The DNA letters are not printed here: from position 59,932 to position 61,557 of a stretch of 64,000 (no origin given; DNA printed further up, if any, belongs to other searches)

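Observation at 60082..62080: Copper-chaperone operon (Sco1 then PCu(A)C) whose PCu(A)C ORF runs without a stop codon into a complete phosphatidylserine decarboxylase gene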

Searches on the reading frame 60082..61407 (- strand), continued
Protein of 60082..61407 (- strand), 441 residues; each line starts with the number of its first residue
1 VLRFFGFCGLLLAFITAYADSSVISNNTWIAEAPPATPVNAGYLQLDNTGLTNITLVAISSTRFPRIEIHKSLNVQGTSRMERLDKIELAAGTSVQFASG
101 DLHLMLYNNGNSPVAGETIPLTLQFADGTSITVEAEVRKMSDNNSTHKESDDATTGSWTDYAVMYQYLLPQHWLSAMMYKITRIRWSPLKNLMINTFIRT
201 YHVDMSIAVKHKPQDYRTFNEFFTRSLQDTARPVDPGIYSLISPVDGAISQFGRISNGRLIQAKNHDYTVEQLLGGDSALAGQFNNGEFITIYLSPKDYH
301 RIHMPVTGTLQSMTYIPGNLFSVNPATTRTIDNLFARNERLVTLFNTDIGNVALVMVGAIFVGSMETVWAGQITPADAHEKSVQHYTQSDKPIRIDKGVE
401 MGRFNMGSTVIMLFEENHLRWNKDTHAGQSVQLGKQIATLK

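Call 6: find_related_loci(query=window:60082-61407:-, collection=genome_contigs, flank=4000)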
Query window:60082-61407:- (441 aa) in genome_contigs; peptide patterns used: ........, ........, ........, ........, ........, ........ (x = any residue, [..] = any of these).
600 stretches matched a pattern (row limit reached: there are more); 588 encode a relative of the query (tblastn E <= 1e-3); the best 80 are kept; 80 distinct loci.
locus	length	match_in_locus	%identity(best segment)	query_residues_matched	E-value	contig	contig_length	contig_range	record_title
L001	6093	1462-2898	40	7-439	3e-110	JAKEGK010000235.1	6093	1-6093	MAG: Gammaproteobacteria bacterium isolate PMV_4.23 PMV_4.23.k101_2539332, whole genome shotgun sequence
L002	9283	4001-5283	58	11-441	7e-118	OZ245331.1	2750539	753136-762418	MAG: Gammaproteobacteria bacterium isolate 55bb2312-d124-4e01-a00d-4f00c345639a genome assembly, chromosome: 1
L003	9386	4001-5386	38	17-440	1e-104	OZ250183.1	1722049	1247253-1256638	MAG: Gammaproteobacteria bacterium isolate 199f01e0-4b69-4957-895e-b8a6e33be50a genome assembly, chromosome: 1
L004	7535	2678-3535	52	159-441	8e-96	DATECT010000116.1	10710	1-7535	MAG TPA_asm: Gammaproteobacteria bacterium isolate SMAG_U8279 k141_3003085, whole genome shotgun sequence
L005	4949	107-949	52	160-441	4e-92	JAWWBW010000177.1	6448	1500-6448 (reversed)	MAG: Oleiphilaceae bacterium isolate HN16.bin.21 k141_275926_length_6448_cov_8.0000, whole genome shotgun sequence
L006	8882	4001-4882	50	139-435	4e-92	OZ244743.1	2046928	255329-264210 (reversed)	MAG: Methylophagaceae bacterium isolate bc1f9cef-c68b-4201-a6a9-0d3f467c5090 genome assembly, chromosome: 1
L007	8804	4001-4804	53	166-438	3e-91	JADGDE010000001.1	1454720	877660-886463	MAG: Thiotrichales bacterium isolate BB2 NODE_1_length_1454720_cov_64.093173, whole genome shotgun sequence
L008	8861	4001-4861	50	145-434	3e-91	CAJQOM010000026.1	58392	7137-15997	MAG: uncultured Gammaproteobacteria bacterium isolate 10_20180529_Bin_109_1 genome assembly, contig: c_000001410506, who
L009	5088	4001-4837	51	163-441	1e-91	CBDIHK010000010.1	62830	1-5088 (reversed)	MAG: Alteromonadaceae bacterium isolate c69dd8d2-0f2a-4d4f-8146-75043c749885 genome assembly, contig: contig_10, whole g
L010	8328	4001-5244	50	21-440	2e-98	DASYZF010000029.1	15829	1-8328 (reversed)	MAG TPA_asm: Gammaproteobacteria bacterium isolate SMAG_U6355 k141_55295, whole genome shotgun sequence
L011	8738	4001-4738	57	163-413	2e-90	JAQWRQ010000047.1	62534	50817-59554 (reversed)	MAG: Gammaproteobacteria bacterium isolate cluster2_bin.38 k141_531635, whole genome shotgun sequence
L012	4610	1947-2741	54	166-437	2e-90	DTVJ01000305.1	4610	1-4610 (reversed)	MAG TPA_asm: Piscirickettsiaceae bacterium isolate UWMA-0130 NODE_6550_length_4610_cov_36.826345, whole genome shotgun s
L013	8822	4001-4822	51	163-439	4e-90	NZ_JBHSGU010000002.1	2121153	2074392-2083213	Glaciecola siphonariae strain CCUG 60763 velvet_auto_105_2, whole genome shotgun sequence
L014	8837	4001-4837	50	161-441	1e-89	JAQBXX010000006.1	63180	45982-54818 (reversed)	MAG: Proteobacteria bacterium isolate casp150-mb.297 NODE_1139_length_63180_cov_0.163028, whole genome shotgun sequence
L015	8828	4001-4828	51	163-441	1e-89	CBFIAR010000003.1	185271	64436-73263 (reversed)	MAG: Glaciecola sp. isolate Co_bin_590_strict genome assembly, contig: Co_bin_590_strict_c3, whole genome shotgun sequen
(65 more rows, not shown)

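Call 9: find_encoding_contigs(protein=P0001, flank=3000, max_places=4)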
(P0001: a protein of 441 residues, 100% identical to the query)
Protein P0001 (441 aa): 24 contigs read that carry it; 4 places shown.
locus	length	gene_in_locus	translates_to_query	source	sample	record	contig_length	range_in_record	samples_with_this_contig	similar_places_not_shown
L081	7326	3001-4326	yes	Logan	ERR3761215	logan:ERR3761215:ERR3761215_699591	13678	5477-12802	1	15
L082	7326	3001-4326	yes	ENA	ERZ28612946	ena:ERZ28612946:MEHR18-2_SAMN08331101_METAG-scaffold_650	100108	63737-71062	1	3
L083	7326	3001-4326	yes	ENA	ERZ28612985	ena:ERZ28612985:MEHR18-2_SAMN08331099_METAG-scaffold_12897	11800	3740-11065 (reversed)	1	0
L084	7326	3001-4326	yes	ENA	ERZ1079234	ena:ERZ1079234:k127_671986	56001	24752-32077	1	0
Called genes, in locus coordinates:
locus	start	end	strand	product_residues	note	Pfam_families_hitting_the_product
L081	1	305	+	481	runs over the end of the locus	PF03600:CitMHS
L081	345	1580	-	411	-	PF00999:Na_H_Exchanger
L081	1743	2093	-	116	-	-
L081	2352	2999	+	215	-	PF02630:SCO1-SenC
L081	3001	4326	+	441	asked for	PF04314:LpqE-like, PF27523:PSD, PF02666:PS_Dcarbxylase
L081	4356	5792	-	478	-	PF19530:Ndh2_N (weak), PF00361:Proton_antipo_M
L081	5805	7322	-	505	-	PF00361:Proton_antipo_M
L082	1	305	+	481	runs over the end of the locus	PF03600:CitMHS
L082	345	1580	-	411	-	PF00999:Na_H_Exchanger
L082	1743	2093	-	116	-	-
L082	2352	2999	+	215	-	PF02630:SCO1-SenC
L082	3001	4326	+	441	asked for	PF04314:LpqE-like, PF27523:PSD, PF02666:PS_Dcarbxylase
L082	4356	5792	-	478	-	PF19530:Ndh2_N (weak), PF00361:Proton_antipo_M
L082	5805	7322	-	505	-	PF00361:Proton_antipo_M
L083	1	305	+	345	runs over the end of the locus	?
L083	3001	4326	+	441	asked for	PF04314:LpqE-like, PF27523:PSD, PF02666:PS_Dcarbxylase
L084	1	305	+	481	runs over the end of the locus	PF03600:CitMHS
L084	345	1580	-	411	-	PF00999:Na_H_Exchanger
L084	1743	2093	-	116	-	-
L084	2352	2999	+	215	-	PF02630:SCO1-SenC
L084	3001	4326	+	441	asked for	PF04314:LpqE-like, PF27523:PSD, PF02666:PS_Dcarbxylase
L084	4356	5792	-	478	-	PF19530:Ndh2_N (weak), PF00361:Proton_antipo_M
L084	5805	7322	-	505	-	PF00361:Proton_antipo_M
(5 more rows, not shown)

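Call 10: find_encoding_contigs(protein=P0029, flank=4000, max_places=3)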
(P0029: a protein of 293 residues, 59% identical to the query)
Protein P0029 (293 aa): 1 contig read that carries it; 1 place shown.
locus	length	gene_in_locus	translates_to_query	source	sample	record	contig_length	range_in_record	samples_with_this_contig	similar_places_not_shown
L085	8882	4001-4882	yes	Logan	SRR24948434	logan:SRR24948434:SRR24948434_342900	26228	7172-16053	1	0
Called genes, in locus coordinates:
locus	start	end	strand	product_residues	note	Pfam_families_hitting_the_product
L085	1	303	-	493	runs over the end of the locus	PF10125:NADHdeh_related (weak), PF00361:Proton_antipo_M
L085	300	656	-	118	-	PF00420:Oxidored_q2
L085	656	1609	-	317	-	PF13244:MbhD, PF20501:MbhE, PF04039:MnhB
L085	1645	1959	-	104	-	PF03334:PhaG_MnhG_YufB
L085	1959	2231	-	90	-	PF04066:MrpF_PhaF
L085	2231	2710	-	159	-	PF01899:MNHE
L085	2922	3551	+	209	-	PF00578:AhpC-TSA (weak), PF02630:SCO1-SenC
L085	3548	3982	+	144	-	PF04314:LpqE-like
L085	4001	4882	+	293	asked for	PF27523:PSD, PF02666:PS_Dcarbxylase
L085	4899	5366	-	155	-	PF22381:Staph_reg_Sar_Rot, PF12802:MarR_2, PF01047:MarR, PF13463:HTH_27 (weak), PF13412:HTH_24 (weak), PF13601:HTH_34 (weak)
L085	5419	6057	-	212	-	PF01161:PBP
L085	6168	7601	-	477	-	PF00361:Proton_antipo_M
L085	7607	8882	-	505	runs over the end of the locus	PF00361:Proton_antipo_M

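Call 11: find_encoding_contigs(protein=P0028, flank=4000, max_places=3)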
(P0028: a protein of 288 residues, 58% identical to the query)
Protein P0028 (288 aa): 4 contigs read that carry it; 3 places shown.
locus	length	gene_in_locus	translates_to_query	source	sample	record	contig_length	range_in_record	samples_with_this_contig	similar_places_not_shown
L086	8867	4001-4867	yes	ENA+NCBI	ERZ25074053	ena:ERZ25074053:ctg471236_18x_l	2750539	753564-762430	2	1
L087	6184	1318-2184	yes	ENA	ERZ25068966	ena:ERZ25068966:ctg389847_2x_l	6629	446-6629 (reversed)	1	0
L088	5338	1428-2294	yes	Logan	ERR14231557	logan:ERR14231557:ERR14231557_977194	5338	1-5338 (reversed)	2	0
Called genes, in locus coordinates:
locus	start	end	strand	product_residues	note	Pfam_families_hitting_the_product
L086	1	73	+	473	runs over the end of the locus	PF03600:CitMHS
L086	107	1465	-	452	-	PF02040:ArsB, PF03600:CitMHS, PF06450:NhaB (weak)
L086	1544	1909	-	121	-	-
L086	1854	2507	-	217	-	PF13384:HTH_23 (weak), PF13936:HTH_38, PF13518:HTH_28 (faint)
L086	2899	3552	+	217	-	PF02630:SCO1-SenC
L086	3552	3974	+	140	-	PF04314:LpqE-like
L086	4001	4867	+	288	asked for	PF27523:PSD, PF02666:PS_Dcarbxylase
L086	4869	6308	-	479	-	PF00361:Proton_antipo_M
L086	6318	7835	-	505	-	PF00361:Proton_antipo_M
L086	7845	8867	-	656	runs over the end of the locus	PF00662:Proton_antipo_N, PF00361:Proton_antipo_M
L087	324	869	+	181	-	PF02630:SCO1-SenC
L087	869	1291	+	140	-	PF04314:LpqE-like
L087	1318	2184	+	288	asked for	PF27523:PSD, PF02666:PS_Dcarbxylase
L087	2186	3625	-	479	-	PF00361:Proton_antipo_M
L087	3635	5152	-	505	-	PF00361:Proton_antipo_M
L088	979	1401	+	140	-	PF04314:LpqE-like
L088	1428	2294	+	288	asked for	PF27523:PSD, PF02666:PS_Dcarbxylase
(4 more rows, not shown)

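Call 14: find_encoding_contigs(protein=P0002, flank=3000, max_places=1)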
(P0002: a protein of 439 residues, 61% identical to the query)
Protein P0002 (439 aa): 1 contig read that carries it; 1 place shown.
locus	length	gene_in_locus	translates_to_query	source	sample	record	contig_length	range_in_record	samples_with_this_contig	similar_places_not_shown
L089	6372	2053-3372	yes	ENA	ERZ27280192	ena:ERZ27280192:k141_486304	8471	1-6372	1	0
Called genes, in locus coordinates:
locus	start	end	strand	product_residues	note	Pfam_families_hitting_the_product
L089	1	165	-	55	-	?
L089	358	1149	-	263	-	-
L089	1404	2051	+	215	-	PF02630:SCO1-SenC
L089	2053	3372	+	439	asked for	PF04314:LpqE-like, PF27523:PSD, PF02666:PS_Dcarbxylase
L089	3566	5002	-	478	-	PF19530:Ndh2_N (weak), PF00361:Proton_antipo_M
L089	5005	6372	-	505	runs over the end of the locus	PF00361:Proton_antipo_M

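Call 15: find_encoding_contigs(protein=P0003, flank=3000, max_places=1)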
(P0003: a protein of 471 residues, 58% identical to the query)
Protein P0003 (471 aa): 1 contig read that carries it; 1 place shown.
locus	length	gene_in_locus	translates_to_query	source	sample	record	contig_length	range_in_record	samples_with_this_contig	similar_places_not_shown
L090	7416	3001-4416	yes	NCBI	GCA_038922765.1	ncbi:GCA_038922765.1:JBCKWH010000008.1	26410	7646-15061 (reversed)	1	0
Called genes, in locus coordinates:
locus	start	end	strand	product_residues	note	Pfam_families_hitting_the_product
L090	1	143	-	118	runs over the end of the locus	PF00420:Oxidored_q2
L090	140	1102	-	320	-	PF13244:MbhD, PF20501:MbhE, PF04039:MnhB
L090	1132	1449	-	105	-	PF03334:PhaG_MnhG_YufB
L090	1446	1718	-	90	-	PF04066:MrpF_PhaF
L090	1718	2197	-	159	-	PF01899:MNHE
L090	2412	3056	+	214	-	PF00578:AhpC-TSA (weak), PF02630:SCO1-SenC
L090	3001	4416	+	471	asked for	PF04314:LpqE-like, PF27523:PSD, PF02666:PS_Dcarbxylase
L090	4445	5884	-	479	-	PF00361:Proton_antipo_M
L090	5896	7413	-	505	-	PF00361:Proton_antipo_M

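Call 16: find_encoding_contigs(protein=P0023, flank=3000, max_places=1)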
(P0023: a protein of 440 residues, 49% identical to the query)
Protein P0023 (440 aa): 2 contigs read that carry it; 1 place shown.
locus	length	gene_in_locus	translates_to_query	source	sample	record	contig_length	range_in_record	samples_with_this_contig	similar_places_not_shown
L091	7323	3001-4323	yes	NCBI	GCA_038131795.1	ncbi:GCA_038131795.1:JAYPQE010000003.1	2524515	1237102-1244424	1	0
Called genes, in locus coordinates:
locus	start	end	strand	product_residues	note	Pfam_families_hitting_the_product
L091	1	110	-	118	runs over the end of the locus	PF00420:Oxidored_q2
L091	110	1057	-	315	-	PF13244:MbhD, PF20501:MbhE, PF04039:MnhB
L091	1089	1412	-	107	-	PF03334:PhaG_MnhG_YufB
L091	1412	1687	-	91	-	PF04066:MrpF_PhaF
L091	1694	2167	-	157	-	PF01899:MNHE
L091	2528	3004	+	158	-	PF02630:SCO1-SenC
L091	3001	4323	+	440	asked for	PF04314:LpqE-like, PF27523:PSD, PF02666:PS_Dcarbxylase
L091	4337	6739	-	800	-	PF02515:CoA_transf_3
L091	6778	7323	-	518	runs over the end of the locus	PF20695:UbiD_N, PF01977:UbiD, PF20696:UbiD_C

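Call 17: find_encoding_contigs(protein=P0017, flank=3000, max_places=1)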
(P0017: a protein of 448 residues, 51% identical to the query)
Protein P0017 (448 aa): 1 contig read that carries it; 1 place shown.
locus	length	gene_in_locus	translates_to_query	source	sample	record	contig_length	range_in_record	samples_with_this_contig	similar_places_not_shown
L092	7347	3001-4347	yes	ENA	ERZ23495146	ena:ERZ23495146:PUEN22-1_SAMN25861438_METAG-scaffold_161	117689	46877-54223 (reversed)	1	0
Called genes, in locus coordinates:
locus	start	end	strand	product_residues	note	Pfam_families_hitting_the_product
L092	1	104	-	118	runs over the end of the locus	PF00420:Oxidored_q2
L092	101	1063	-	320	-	PF13244:MbhD, PF20501:MbhE, PF04039:MnhB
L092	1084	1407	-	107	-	PF03334:PhaG_MnhG_YufB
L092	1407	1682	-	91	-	PF04066:MrpF_PhaF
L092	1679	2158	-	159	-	PF01899:MNHE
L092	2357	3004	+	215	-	PF02630:SCO1-SenC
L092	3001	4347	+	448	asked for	PF04314:LpqE-like, PF27523:PSD, PF02666:PS_Dcarbxylase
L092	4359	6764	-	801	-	PF02515:CoA_transf_3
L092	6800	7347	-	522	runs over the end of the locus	PF20695:UbiD_N, PF01977:UbiD, PF20696:UbiD_C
